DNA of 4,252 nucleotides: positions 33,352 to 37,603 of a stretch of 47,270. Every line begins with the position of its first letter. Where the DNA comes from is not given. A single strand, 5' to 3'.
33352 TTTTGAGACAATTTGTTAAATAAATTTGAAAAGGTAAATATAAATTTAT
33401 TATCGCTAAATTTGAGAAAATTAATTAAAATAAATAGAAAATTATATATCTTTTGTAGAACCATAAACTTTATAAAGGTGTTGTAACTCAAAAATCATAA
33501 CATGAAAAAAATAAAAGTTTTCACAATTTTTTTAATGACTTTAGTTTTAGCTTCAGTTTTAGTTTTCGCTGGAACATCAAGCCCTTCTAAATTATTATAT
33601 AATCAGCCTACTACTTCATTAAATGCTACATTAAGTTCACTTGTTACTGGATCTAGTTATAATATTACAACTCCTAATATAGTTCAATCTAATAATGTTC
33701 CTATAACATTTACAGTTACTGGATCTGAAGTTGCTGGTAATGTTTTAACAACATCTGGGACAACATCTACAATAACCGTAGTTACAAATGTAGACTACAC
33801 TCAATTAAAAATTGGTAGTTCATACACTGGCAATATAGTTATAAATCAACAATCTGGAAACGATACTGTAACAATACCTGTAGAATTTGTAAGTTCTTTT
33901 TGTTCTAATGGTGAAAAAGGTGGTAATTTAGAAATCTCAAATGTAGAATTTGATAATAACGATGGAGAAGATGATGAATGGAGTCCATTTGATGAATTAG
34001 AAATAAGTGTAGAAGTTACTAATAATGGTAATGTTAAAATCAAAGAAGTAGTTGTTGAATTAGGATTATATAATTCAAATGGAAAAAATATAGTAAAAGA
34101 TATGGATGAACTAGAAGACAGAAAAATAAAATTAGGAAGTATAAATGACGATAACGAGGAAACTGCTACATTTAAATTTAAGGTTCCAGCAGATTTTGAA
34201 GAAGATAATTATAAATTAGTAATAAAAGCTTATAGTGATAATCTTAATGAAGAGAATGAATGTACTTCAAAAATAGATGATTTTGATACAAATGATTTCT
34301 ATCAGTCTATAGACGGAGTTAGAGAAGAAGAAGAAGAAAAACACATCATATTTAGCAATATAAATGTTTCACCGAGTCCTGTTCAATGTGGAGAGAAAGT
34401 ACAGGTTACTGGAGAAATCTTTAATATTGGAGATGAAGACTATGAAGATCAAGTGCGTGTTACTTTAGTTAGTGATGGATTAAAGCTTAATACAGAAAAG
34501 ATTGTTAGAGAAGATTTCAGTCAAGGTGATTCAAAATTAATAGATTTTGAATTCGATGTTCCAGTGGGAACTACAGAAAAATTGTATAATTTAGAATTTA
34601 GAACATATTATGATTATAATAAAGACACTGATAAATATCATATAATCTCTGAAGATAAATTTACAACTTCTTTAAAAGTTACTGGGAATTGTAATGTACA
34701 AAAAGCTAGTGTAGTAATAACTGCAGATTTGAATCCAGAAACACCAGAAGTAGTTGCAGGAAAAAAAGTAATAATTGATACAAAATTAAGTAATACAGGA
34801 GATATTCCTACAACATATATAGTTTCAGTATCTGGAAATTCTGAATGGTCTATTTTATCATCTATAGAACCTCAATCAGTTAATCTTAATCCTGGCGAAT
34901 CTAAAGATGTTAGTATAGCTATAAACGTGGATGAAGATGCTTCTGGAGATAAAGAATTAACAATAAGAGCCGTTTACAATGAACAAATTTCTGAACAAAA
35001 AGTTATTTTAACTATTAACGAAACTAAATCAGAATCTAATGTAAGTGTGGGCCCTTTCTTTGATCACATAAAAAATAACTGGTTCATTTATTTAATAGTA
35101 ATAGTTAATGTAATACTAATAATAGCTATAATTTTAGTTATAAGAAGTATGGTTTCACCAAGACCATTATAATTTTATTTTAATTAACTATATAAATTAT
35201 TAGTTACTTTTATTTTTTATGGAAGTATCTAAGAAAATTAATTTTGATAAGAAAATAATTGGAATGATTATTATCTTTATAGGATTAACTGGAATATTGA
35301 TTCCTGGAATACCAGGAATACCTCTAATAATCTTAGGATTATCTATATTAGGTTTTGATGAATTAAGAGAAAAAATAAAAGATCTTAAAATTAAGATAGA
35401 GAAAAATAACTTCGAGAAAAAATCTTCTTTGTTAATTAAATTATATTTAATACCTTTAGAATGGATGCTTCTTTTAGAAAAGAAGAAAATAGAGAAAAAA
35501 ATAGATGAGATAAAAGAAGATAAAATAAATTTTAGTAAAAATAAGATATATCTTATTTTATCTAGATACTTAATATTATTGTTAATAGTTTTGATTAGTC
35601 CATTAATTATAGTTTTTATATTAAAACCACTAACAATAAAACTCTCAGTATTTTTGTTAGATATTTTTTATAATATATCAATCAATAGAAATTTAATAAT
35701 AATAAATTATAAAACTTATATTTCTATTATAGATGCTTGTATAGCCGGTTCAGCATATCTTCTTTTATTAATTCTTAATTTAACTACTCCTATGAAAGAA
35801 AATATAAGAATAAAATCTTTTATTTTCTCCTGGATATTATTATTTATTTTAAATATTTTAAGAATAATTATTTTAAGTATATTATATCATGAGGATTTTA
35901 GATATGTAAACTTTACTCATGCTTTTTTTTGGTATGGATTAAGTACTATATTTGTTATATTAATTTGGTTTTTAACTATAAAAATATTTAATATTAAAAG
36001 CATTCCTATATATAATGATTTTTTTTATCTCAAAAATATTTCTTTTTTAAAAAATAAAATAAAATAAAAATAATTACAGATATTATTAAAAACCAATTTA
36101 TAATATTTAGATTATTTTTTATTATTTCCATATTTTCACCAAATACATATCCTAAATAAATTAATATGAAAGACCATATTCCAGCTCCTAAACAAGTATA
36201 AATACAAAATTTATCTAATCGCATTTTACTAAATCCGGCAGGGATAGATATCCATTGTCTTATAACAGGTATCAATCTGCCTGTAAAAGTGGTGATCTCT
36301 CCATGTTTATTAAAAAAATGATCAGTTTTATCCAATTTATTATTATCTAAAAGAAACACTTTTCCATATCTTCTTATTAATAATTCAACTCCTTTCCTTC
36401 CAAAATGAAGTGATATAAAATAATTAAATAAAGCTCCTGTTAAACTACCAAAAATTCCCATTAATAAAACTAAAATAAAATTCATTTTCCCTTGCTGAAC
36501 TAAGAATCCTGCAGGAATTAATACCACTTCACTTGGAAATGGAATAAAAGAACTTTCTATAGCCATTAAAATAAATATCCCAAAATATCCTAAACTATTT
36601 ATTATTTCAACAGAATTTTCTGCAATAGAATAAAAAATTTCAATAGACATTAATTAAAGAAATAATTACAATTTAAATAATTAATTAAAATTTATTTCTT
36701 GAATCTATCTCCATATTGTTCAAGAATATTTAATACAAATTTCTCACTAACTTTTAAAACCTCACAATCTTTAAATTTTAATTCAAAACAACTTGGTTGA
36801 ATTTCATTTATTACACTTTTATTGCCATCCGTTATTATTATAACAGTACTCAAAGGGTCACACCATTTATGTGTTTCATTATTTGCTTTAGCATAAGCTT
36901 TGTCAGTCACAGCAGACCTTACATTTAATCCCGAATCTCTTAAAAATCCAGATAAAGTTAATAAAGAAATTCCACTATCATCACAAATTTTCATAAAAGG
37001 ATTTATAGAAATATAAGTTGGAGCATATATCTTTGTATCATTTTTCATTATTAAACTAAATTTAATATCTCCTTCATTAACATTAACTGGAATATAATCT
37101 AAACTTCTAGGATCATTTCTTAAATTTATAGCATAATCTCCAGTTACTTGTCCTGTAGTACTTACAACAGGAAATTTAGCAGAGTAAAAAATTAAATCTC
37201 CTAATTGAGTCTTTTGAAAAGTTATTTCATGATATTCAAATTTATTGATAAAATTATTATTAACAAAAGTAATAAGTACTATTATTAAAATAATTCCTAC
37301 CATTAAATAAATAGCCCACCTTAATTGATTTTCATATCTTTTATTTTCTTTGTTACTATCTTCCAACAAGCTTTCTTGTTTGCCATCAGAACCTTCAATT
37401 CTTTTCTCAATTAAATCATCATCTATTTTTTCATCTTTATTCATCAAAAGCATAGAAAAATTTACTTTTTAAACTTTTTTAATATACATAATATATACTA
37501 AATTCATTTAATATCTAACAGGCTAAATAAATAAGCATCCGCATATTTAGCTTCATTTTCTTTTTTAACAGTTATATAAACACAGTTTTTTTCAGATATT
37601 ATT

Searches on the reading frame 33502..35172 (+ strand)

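Call 23: search_protein_families(library=pfam, max_evalue=0.01, proteins=[window:33502-35172:+])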
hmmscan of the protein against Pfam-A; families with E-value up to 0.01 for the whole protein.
window:33502-35172:+ (556 aa): 5 families
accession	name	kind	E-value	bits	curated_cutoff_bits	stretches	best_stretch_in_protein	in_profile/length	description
PF10633.15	NPCBM_assoc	-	6.1e-08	33.2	24.4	1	418-491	2-76/78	NPCBM-associated, NEW3 domain of alpha-galactosidase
PF14524.12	Wzt_C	-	0.00011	22.7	30.4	1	141-252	8-115/143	Wzt C-terminal domain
PF09624.15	DUF2393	-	0.0019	18.6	26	1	165-230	62-130/146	Protein of unknown function (DUF2393)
PF22067.2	Cep192_D3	-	0.0045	17.5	27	0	427-488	23-82/99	Cep192 domain 3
PF23619.1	Ig_VWA7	-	0.0083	16.8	27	0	412-488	7-80/104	VWA7 Ig-like domain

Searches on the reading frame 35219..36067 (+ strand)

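Call 23: search_protein_families(library=pfam, max_evalue=0.01, proteins=[window:35219-36067:+])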
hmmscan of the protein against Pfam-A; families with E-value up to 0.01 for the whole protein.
window:35219-36067:+ (282 aa): 1 family
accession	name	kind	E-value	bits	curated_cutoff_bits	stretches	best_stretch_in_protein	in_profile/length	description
PF09721.15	Exosortase_EpsH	-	0.00048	20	25.7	1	118-251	106-250/254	Transmembrane exosortase (Exosortase_EpsH)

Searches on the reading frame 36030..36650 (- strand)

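Call 23: search_protein_families(library=pfam, max_evalue=0.01, proteins=[window:36030-36650:-])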
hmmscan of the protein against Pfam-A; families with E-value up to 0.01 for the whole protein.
window:36030-36650:- (206 aa): 1 family
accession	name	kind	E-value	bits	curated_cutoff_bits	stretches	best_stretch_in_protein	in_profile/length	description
PF09335.16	VTT_dom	-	1e-22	81.4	33.9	1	38-168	1-122/123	VTT domain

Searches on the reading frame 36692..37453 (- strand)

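Call 23: search_protein_families(library=pfam, max_evalue=0.01, proteins=[window:36692-37453:-])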
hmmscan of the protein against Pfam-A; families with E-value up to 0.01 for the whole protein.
window:36692-37453:- (253 aa): 1 family
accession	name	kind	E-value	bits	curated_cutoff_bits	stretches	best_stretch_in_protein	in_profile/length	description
PF09781.14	NDUF_B5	-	0.0014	18.8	25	1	15-77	40-99/187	NADH:ubiquinone oxidoreductase, NDUFB5/SGDH subunit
